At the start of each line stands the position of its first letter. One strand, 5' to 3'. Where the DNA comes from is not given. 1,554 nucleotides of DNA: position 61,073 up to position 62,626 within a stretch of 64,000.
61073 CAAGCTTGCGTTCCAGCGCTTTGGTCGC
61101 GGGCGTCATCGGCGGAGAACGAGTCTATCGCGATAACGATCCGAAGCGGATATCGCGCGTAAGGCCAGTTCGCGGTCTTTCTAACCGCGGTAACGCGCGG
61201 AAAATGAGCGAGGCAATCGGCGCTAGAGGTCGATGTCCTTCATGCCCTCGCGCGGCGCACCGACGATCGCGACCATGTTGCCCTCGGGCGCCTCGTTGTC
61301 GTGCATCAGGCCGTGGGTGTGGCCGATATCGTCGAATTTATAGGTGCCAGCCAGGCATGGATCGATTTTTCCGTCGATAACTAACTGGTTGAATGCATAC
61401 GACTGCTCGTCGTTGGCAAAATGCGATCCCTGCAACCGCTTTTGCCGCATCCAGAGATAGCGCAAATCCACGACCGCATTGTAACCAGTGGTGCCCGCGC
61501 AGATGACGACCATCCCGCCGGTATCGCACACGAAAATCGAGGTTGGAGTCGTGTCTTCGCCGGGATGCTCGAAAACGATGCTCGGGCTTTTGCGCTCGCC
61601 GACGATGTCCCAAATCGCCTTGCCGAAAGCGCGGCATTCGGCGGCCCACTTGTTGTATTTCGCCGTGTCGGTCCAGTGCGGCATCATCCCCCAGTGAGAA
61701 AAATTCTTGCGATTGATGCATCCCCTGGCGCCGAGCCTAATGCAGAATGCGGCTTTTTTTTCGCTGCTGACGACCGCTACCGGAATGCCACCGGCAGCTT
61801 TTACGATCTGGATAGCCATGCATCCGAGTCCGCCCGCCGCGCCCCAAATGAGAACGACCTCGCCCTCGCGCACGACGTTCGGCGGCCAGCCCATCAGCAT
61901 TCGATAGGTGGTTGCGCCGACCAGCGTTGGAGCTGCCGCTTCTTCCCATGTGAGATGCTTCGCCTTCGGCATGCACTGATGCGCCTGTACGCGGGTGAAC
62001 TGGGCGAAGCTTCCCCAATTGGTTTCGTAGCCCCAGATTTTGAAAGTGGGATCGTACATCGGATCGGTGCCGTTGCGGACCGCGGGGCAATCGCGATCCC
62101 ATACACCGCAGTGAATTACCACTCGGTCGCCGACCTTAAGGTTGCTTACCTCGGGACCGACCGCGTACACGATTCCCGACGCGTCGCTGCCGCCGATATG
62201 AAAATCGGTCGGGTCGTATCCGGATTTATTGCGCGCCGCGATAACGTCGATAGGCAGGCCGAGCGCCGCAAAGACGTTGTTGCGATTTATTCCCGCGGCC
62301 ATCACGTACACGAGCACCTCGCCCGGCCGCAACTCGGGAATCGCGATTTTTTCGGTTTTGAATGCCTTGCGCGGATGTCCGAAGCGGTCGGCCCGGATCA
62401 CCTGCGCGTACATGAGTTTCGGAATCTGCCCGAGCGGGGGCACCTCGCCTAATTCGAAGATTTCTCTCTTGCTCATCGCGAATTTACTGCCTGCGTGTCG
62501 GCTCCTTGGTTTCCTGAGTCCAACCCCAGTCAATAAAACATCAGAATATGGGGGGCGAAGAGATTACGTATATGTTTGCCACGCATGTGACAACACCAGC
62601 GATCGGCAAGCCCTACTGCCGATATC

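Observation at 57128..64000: ccr co-transcribed with a giant FAD/Fe-S oxidase and an LLM oxidoreductase, divergent from MaoC-ACAD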

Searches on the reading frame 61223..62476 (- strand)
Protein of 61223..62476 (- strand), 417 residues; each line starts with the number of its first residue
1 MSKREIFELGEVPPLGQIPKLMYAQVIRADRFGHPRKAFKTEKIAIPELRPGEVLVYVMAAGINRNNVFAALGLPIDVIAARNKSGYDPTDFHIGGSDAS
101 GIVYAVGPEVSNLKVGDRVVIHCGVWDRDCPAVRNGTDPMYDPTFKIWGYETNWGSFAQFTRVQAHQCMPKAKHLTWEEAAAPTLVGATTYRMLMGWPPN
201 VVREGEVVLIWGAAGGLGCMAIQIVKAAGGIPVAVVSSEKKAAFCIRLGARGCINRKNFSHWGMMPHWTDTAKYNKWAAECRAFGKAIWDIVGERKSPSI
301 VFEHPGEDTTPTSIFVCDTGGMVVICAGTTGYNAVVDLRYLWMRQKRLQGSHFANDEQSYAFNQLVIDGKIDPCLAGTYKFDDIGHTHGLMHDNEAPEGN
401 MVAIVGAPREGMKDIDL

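Call 7: search_protein_families(library=pfam, proteins=[window:61223-62476:-])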
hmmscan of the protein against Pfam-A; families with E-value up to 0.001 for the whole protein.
window:61223-62476:- (417 aa): 2 families
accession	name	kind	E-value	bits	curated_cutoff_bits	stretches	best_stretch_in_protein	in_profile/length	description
PF08240.17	ADH_N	-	2.1e-17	63.7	23.5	1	51-171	2-102/104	Alcohol dehydrogenase GroES-like domain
PF00107.32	ADH_zinc_N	-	1.3e-15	57.9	31.8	1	216-360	1-121/129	Zinc-binding dehydrogenase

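Call 8: search_protein_families(library=ncbifam, proteins=[window:61223-62476:-])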
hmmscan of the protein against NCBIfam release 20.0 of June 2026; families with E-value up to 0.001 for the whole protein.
window:61223-62476:- (417 aa): 22 families
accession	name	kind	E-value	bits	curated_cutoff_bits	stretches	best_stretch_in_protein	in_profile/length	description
TIGR01751.1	crot-CoA-red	equivalog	3.3e-167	556.2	378.55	1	19-413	5-395/398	crotonyl-CoA carboxylase/reductase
TIGR02824.1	quinone_pig3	subfamily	1.4e-29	103.2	296.8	2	154-258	91-193/325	putative NAD(P)H quinone oxidoreductase, PIG3 family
NF010344.0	PRK13771.1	subfamily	2.1e-24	86.1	349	1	37-260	11-217/334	putative alcohol dehydrogenase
NF041172.1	AcrlCoa_red_Thmprot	equivalog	6.3e-23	81.2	500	1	94-255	57-213/334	acryloyl-CoA reductase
TIGR02817.1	adh_fam_1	subfamily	9.7e-16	58.1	284.05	2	153-256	94-201/336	zinc-binding alcohol dehydrogenase family protein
TIGR02823.1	oxido_YhdH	subfamily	1.7e-15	56.7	297.25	1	151-261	91-202/324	acrylyl-CoA reductase family protein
NF008024.0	PRK10754.1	subfamily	7.7e-15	54.7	348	1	153-259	91-195/327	NADPH:quinone reductase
TIGR03989.1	Rxyl_3153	subfamily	1.5e-14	54.1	440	1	35-141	10-105/370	NDMA-dependent alcohol dehydrogenase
TIGR00692.1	tdh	equivalog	1.7e-13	50.3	458.35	1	43-257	15-214/340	L-threonine 3-dehydrogenase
NF003808.0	PRK05396.1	equivalog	2.4e-13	49.7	380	1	42-259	16-218/341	L-threonine 3-dehydrogenase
NF006940.0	PRK09422.1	equivalog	5.2e-11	42.1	344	1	89-259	50-216/338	alcohol dehydrogenase AdhP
NF041097.1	keto_inos_dh_IolM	equivalog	5.5e-11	41.7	450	1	39-260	40-262/389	scyllo-inosose 3-dehydrogenase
NF051456.1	acrylyl_AcuI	equivalog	8.4e-11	41.2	440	1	151-264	92-206/325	acrylyl-CoA reductase (NADPH)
NF041183.1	Pks2_ls1_myc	equivalog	2.6e-09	34.5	2400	1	154-249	1496-1589/2086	sulfolipid-1 biosynthesis phthioceranic/hydroxyphthioceranic acid synthase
NF047908.1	AldhRedAhr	equivalog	5.7e-09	35.3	470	1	94-262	60-223/335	NADPH-dependent aldehyde reductase Ahr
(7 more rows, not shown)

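Call 10: search_solved_structures(query=window:61223-62476:-, show_alignments=3)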
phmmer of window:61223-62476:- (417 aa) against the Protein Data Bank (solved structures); distinct sequences matched with E-value up to 0.001: 111 (the best 60 are shown).
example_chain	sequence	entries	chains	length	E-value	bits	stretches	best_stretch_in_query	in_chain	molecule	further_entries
9kva_A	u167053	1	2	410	3.2e-164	550.1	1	8-410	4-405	Putative crotonyl-CoA reductase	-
4y0k_A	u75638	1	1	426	2.8e-150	504.2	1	4-407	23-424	AntE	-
4y1b_A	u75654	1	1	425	5.2e-150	503.3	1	4-407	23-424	AntE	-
4gi2_A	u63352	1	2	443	2.9e-135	454.7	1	4-415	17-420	Crotonyl-CoA carboxylase/reductase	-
3hzz_A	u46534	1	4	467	1.3e-85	291.1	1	31-412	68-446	Crotonyl CoA reductase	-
6na3_A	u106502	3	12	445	2e-82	280.5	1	29-413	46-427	Putative crotonyl-CoA reductase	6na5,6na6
6na4_A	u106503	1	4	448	2.1e-82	280.5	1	29-413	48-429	Putative crotonyl-CoA reductase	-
6owe_A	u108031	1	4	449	2.1e-82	280.5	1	29-413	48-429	Crotonyl-CoA carboxylase/reductase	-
3krt_A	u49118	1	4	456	3.8e-81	276.4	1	31-412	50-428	Crotonyl CoA reductase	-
4a0s_A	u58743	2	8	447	1.9e-70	241.1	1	35-412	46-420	OCTENOYL-COA REDUCTASE/CARBOXYLASE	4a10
6eqo_A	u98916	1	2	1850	2.3e-31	112.3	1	29-333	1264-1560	Acetyl-coenzyme A synthetase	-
2eih_A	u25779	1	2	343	2.6e-26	95.6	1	35-394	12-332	Alcohol dehydrogenase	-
4j6f_A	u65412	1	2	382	3e-19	72.4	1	16-256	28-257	Putative alcohol dehydrogenase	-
9k8u_A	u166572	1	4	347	4.1e-16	62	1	37-255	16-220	alcohol dehydrogenase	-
2eer_A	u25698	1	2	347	3.2e-15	59.1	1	28-256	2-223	NAD-dependent alcohol dehydrogenase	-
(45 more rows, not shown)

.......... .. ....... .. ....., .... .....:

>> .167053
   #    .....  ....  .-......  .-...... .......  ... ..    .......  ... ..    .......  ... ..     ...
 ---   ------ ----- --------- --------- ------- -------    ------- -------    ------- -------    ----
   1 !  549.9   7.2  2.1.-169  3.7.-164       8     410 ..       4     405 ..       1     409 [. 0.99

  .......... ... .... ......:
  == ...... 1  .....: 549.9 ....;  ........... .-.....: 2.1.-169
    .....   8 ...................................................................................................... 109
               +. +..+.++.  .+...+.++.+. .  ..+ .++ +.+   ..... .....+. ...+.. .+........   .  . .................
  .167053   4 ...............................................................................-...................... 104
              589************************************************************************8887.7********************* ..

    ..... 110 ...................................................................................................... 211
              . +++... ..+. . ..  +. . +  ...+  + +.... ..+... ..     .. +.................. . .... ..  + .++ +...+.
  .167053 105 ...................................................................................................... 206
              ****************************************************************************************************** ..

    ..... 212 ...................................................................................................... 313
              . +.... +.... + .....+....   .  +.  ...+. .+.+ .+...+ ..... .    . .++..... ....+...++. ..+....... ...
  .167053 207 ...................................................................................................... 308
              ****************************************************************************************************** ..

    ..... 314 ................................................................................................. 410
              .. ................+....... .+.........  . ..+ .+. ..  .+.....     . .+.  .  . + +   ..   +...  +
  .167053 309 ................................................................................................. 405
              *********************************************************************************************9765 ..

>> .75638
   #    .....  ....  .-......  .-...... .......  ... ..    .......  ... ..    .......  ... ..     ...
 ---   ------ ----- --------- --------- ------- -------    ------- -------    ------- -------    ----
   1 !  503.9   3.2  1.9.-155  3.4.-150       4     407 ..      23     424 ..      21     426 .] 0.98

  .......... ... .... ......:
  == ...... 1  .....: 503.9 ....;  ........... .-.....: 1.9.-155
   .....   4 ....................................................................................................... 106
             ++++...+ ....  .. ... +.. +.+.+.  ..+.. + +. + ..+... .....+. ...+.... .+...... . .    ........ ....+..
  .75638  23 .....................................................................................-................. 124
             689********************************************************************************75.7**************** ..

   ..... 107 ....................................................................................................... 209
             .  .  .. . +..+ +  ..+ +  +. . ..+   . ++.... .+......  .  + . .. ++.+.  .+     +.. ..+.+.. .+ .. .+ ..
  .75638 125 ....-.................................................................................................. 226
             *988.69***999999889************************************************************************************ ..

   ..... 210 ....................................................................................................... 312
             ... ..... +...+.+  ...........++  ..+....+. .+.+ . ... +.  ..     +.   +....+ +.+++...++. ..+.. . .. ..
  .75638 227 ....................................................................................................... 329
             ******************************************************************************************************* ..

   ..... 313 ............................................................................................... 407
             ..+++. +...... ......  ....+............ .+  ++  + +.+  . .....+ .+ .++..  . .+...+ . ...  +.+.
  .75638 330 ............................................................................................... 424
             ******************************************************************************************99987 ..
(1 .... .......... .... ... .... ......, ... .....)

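Call 19: find_related_loci(query=window:61223-62476:-, collection=genome_contigs, flank=10000)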
Query window:61223-62476:- (417 aa) in genome_contigs; peptide patterns used: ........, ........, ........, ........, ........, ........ (x = any residue, [..] = any of these).
600 stretches matched a pattern (row limit reached: there are more); 594 encode a relative of the query (tblastn E <= 1e-3); the best 80 are kept; 80 distinct loci.
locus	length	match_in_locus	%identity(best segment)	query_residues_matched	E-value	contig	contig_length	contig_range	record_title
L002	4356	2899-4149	84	1-417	0e+0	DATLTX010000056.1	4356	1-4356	MAG TPA_asm: Candidatus Binataceae bacterium isolate SMAG_U13968 k141_1142170, whole genome shotgun sequence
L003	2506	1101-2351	79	1-417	0e+0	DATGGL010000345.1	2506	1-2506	MAG TPA_asm: Bryobacteraceae bacterium isolate SMAG_U9753 k141_1098911, whole genome shotgun sequence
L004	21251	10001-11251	79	1-417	0e+0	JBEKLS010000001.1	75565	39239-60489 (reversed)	MAG: Candidatus Binatus sp. isolate SPRUCE 376 SPRUCE_376_1, whole genome shotgun sequence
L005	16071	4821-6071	79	1-417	0e+0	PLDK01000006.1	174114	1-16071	MAG: Deltaproteobacteria bacterium isolate palsa_1114 73.20111000_P2D.7_contig_335, whole genome shotgun sequence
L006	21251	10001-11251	79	1-417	0e+0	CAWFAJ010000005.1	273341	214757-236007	MAG: uncultured delta proteobacterium isolate MFD00991.bin.1.136 genome assembly, contig: contig_35046, whole genome sho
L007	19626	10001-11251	79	1-417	0e+0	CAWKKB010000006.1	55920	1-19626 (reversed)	MAG: uncultured delta proteobacterium isolate MFD00731.bin.2.133 genome assembly, contig: contig_36302, whole genome sho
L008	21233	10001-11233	79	1-411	0e+0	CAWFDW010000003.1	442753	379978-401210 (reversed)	MAG: uncultured delta proteobacterium isolate MFD05513.bin.2.169 genome assembly, contig: contig_24969, whole genome sho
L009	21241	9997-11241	78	1-415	0e+0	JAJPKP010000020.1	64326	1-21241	MAG: Proteobacteria bacterium isolate Centralia_MAG_89 k107_16411116, whole genome shotgun sequence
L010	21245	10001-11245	78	1-415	0e+0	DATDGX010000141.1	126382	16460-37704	MAG TPA_asm: Candidatus Binataceae bacterium isolate SMAG_U263 k141_275800, whole genome shotgun sequence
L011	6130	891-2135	77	1-415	0e+0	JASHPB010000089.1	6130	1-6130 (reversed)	MAG: Candidatus Binataceae bacterium isolate JOPF038 JOPF_NEAR_contig_272115, whole genome shotgun sequence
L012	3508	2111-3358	73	1-416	0e+0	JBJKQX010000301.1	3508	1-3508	MAG: Candidatus Binataceae bacterium isolate Bin_45 S1Ck127_95742_flag_1_multi_4.0000_len_3508, whole genome shotgun seq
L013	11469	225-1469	71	1-415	0e+0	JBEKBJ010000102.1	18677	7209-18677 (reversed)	MAG: Candidatus Binatia bacterium isolate SPRUCE 133 SPRUCE_133_102, whole genome shotgun sequence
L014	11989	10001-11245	71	1-415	0e+0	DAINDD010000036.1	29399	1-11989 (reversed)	MAG TPA_asm: Chloroflexota bacterium isolate CTOTU41506 NODE_1150_length_29399_cov_4.980132, whole genome shotgun sequen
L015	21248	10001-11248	70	1-416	0e+0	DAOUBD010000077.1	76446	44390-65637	MAG TPA_asm: Dehalococcoidia bacterium isolate H68_705 k101_315103, whole genome shotgun sequence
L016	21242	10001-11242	70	3-417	0e+0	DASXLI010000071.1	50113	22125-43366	MAG TPA_asm: Candidatus Binatia bacterium isolate SMAG_U5298 k141_3191837, whole genome shotgun sequence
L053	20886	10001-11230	62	1-412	0e+0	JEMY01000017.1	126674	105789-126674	MAG: Candidatus Accumulibacter regalis contig000017, whole genome shotgun sequence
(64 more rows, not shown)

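Call 26: search_protein_families(library=pfam, proteins=[L004:5272-6894:-, L004:6957-8030:-, L004:8032-8676:-, L004:8797-9720:+, L004:11376-11897:-, L007:11865-13916:+, L007:14169-15212:+], max_evalue=0.00001)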
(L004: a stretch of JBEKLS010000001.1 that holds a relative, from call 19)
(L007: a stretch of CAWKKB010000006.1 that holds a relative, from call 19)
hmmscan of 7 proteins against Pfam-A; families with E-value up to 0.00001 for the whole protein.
L004:5272-6894:- (540 aa): 8 families
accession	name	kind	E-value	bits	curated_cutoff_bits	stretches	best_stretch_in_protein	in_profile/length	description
PF13570.13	Beta-prop_ACSF4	-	6.2e-51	174.2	133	3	177-397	41-254/329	Beta-alanine-activating enzyme, beta-propeller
PF13360.13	PQQ_2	-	2.2e-17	63.9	27.6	1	179-296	17-134/233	Outer membrane protein assembly factor BamB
PF25292.1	Beta-prop_CGLA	-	1.9e-09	37.9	26.8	0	111-172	43-107/316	Lambda-carrageenase beta-propeller domain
PF22073.2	Cep192_D4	-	3.8e-07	30.7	35.5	1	434-540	3-112/112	Cep192 domain 4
PF22544.2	HYDIN_VesB_CFA65-like_Ig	-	1.1e-06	29.3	25.5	1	434-537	2-99/100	HYDIN/CFA65/VesB-like, Ig-like domain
PF15780.11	ASH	-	1.5e-06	28.7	27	1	440-532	12-98/98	Abnormal spindle-like microcephaly-assoc'd, ASPM-SPD-2-Hydin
PF19193.6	Tectonin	-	4.1e-06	26.8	30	0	320-393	119-193/216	Tectonin domain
PF07610.17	DUF1573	-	7.9e-06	26.3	26.1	0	485-537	43-96/98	Protein of unknown function (DUF1573)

L004:6957-8030:- (357 aa): 1 family
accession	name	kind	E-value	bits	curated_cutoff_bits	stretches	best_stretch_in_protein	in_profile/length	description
PF00296.26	Bac_luciferase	-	1.1e-39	137.1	27.9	1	1-304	1-306/314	Luciferase-like monooxygenase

L004:8032-8676:- (214 aa): 3 families
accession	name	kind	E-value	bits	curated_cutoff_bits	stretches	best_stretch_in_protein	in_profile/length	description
PF01596.23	Methyltransf_3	-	4.3e-19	69.1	22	1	21-170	5-158/204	O-methyltransferase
PF13578.12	Methyltransf_24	-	1.9e-16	61.3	26.3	1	65-166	1-104/105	Methyltransferase domain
PF07279.17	DUF1442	-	2.3e-06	27.5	27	1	74-205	57-185/218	Protein of unknown function (DUF1442)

L004:8797-9720:+ (307 aa): 4 families
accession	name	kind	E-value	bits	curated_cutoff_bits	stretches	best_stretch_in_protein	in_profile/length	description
PF01068.26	DNA_ligase_A_M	-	4e-31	108.7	26.2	1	11-186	1-204/204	ATP dependent DNA ligase domain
PF04679.21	DNA_ligase_A_C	-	5.7e-28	97.6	27.5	1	207-296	4-94/94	ATP dependent DNA ligase C terminal region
PF09414.15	RNA_ligase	-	1.9e-07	31.8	27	1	25-186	2-171/171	RNA ligase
PF01331.24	mRNA_cap_enzyme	-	9.9e-07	29.2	29.6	1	23-144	15-132/194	mRNA capping enzyme, catalytic domain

L004:11376-11897:- (173 aa): 1 family
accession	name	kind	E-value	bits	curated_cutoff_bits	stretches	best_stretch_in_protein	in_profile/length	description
PF01124.23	MAPEG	-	7.2e-10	39.5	23.4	1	55-165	8-127/129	MAPEG family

L007:11865-13916:+ (683 aa): 2 families
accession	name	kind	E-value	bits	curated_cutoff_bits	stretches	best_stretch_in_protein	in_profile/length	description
PF02913.24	FAD-oxidase_C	-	7.7e-43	147.4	21.2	1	266-512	2-247/248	FAD linked oxidases, C-terminal domain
PF01565.28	FAD_binding_4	-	1.2e-39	135.6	26.4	1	42-176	3-137/139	FAD binding domain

L007:14169-15212:+ (347 aa): 0 families

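Call 27: search_protein_families(library=ncbifam, proteins=[L004:8797-9720:+], max_evalue=0.00001)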
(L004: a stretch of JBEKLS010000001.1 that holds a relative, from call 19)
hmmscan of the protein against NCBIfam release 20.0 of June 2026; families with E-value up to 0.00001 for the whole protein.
L004:8797-9720:+ (307 aa): 13 families
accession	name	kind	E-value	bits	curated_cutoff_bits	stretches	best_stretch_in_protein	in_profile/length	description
TIGR02779.1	NHEJ_ligase_lig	equivalog_domain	5.9e-89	298.2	227.75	1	11-301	1-300/302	non-homologous end-joining DNA ligase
NF004628.0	PRK05972.1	subfamily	2.2e-79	267.6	895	1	8-300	243-544/870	ATP-dependent DNA ligase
NF007210.0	PRK09632.1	equivalog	6.2e-74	249.7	989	1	8-301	477-777/781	ATP-dependent DNA ligase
TIGR02776.1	NHEJ_ligase_prk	equivalog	1.6e-73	248.6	373.2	1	24-302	5-293/587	DNA ligase D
NF006078.0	PRK08224.1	equivalog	8.2e-39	133.5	296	1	5-303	5-331/350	ATP-dependent DNA ligase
TIGR00574.1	dnl1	superfamily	5e-36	124.5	217.8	1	7-300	168-515/527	ATP-dependent DNA ligase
NF005796.0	PRK07636.1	subfamily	6.4e-32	110.8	337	1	9-290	3-271/275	ATP-dependent DNA ligase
NF041331.1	LigA_Halo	equivalog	4.5e-30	104.7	830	1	28-300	251-540/552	ATP-dependent DNA ligase LigA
NF002868.0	PRK03180.1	equivalog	6.2e-27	94.4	641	1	9-292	184-479/509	ATP-dependent DNA ligase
NF007211.0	PRK09633.1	equivalog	4.5e-21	74.9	774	1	16-302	8-308/610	DNA ligase D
NF006701.0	PRK09247.1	equivalog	1e-19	70.9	543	1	22-187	223-407/540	ATP-dependent DNA ligase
TIGR04120.1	DNA_lig_bact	equivalog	5.4e-16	58.7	400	1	22-187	219-398/526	cisplatin damage response ATP-dependent DNA ligase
NF006592.0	PRK09125.1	equivalog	2.6e-11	43.1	200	1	12-234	32-246/283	DNA ligase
